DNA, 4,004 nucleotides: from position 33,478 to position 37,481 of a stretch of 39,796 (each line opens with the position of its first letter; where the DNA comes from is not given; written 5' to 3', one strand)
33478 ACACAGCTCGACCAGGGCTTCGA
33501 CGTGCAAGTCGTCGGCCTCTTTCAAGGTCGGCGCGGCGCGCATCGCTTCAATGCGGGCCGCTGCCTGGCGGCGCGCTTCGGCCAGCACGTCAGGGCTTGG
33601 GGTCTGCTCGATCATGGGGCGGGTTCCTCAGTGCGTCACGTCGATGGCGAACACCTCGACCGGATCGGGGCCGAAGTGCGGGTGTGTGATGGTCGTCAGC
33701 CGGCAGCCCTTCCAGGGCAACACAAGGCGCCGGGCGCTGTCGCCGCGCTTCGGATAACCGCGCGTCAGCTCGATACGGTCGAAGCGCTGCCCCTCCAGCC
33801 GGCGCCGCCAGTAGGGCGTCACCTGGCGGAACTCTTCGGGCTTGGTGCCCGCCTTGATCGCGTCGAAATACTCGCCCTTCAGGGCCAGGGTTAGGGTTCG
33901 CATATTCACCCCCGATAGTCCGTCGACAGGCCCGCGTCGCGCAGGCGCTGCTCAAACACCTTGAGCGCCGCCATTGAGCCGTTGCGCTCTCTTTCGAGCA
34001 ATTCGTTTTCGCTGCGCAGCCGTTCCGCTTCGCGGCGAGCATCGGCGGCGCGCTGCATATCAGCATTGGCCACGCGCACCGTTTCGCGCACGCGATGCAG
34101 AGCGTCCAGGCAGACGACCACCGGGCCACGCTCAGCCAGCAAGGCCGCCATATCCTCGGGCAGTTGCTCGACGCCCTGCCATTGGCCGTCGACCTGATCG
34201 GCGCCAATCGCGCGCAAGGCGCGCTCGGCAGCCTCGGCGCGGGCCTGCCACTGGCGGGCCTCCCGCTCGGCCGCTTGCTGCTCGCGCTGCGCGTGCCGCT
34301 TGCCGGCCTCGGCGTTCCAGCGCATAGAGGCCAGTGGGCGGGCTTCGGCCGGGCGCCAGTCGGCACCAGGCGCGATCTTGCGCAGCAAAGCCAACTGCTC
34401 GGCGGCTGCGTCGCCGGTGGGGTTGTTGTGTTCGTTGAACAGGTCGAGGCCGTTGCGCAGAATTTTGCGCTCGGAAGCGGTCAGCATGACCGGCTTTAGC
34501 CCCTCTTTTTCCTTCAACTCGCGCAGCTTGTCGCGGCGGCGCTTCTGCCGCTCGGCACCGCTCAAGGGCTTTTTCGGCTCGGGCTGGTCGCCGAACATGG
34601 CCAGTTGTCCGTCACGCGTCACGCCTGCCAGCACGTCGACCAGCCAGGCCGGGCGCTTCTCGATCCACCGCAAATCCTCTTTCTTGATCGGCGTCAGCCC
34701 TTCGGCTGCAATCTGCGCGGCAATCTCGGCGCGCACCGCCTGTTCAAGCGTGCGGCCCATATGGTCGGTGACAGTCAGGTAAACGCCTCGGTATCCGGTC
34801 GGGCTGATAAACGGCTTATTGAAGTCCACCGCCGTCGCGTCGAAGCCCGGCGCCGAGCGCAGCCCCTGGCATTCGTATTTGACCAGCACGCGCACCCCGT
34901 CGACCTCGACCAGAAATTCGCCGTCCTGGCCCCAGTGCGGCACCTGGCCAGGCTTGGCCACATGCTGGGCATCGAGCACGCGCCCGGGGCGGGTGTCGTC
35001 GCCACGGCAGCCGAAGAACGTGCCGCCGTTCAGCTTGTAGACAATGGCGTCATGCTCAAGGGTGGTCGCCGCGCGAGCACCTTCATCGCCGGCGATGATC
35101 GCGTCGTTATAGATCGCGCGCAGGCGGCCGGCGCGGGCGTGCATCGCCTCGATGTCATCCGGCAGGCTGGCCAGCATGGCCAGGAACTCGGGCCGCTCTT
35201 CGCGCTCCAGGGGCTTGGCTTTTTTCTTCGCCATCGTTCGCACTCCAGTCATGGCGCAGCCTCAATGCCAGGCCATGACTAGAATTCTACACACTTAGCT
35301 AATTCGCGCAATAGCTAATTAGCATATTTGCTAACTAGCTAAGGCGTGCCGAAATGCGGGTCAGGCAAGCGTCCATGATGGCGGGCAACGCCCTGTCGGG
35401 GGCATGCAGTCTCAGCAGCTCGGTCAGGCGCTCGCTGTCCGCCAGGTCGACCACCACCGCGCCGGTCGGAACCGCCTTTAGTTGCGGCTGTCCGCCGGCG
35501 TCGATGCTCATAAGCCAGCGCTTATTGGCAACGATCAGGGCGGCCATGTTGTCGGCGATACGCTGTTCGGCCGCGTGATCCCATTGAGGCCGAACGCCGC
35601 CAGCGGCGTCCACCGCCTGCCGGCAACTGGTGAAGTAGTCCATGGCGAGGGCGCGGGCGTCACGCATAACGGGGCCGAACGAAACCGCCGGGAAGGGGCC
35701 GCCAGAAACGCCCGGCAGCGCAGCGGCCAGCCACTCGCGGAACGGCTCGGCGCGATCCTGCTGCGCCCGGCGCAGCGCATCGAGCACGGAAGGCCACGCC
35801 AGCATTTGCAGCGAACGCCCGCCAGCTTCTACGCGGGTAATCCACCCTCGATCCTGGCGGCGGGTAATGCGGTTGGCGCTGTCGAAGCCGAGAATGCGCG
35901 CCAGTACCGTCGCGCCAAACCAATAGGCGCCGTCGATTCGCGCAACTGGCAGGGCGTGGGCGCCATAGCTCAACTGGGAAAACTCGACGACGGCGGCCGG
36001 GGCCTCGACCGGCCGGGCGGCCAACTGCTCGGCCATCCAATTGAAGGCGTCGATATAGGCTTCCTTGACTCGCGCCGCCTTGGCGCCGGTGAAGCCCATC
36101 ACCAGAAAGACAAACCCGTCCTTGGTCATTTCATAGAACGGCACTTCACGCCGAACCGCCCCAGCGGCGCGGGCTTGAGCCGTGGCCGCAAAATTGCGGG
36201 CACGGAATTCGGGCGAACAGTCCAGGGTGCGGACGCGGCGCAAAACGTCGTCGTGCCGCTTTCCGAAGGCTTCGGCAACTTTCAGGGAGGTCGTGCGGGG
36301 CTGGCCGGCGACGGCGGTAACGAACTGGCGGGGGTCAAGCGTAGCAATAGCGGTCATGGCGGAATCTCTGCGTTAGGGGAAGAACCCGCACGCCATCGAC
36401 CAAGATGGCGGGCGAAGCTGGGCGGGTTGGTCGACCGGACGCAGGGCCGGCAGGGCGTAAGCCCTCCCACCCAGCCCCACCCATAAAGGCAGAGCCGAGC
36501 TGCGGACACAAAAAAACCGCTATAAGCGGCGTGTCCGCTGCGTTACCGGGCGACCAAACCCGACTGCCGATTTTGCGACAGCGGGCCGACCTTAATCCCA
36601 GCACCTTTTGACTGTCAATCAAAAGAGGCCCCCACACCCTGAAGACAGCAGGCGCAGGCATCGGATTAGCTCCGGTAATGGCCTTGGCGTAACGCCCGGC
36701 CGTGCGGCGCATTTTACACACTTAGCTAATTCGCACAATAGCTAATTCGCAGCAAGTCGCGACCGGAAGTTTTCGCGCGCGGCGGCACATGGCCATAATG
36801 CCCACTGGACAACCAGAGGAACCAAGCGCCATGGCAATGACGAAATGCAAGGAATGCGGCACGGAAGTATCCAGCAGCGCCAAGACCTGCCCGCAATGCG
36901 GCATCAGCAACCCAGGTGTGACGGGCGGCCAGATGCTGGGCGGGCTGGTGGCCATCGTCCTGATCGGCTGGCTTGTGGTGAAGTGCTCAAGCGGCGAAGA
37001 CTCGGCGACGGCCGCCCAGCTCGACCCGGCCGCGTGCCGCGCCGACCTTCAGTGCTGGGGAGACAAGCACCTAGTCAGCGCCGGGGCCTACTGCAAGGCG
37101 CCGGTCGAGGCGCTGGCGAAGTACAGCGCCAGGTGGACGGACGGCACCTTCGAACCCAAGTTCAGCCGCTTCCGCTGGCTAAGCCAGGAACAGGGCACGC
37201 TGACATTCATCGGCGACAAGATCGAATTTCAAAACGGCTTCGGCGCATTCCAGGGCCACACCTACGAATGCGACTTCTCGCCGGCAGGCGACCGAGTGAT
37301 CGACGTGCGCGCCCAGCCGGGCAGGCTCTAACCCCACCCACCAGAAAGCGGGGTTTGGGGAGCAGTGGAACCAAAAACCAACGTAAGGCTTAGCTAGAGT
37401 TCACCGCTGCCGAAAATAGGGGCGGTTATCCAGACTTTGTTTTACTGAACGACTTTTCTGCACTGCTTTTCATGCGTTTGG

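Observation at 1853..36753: AT-rich 8-bp-periodic box arrays at eight intergenic loci across the phage genome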

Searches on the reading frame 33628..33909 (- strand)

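Call 24: search_protein_families(library=phrogs, proteins=[window:33628-33909:-], max_evalue=0.001)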
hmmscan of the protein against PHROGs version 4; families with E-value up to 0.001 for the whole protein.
window:33628-33909:- (93 aa): 1 family
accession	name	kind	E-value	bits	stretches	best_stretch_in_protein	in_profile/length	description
phrog_625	-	unknown function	5.8e-37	126.8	1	3-92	1-90/98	-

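Call 89: search_protein_families(library=pfam, proteins=[window:33628-33909:-], max_evalue=0.01)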
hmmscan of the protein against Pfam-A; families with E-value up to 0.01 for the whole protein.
window:33628-33909:- (93 aa): 0 families

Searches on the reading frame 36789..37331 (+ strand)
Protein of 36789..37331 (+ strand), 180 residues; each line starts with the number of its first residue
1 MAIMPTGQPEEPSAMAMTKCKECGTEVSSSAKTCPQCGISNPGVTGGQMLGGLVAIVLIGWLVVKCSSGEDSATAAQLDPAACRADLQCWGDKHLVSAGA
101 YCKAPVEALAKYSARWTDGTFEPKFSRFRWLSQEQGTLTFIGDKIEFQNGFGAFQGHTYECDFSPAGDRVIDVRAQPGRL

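Call 6: search_protein_families(library=pfam, proteins=[window:36789-37331:+], max_evalue=0.01)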
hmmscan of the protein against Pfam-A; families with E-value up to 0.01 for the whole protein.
window:36789-37331:+ (180 aa): 6 families
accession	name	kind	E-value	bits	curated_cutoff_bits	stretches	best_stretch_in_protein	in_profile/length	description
PF13240.11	Zn_Ribbon_1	-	1.3e-06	28.4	25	1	19-38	1-20/23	zinc-ribbon domain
PF13248.11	Zn_ribbon_3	-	1.5e-05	24.8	27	1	16-39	1-24/26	zinc-ribbon domain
PF12773.13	DZR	-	0.00023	21.7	27.3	1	16-38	23-45/45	Double zinc ribbon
PF10571.15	UPF0547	-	0.0015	19.1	29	1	19-38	2-21/26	Uncharacterised protein family UPF0547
PF01155.25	HypA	-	0.002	18.6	28.9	1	16-48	69-103/112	Hydrogenase/urease nickel incorporation, metallochaperone, hypA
PF17032.10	Zn_ribbon_15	-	0.0036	18.5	28.9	1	17-38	52-73/73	zinc-ribbon family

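Call 26: search_protein_families(library=phrogs, proteins=[window:36789-37331:+], max_evalue=0.001)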
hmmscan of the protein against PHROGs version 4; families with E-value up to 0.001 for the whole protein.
window:36789-37331:+ (180 aa): 5 families
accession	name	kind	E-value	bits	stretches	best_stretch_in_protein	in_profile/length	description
phrog_13160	-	unknown function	4.8e-29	102.2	1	26-174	3-136/139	-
phrog_14275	-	unknown function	1.6e-08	35.4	1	15-76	1-62/178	-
phrog_38187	-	unknown function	1.3e-06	29.6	1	15-68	1-56/144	-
phrog_6586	-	unknown function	0.00018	22.4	1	15-38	1-24/129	-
phrog_31650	-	unknown function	0.00092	19.5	0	15-41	1-27/360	-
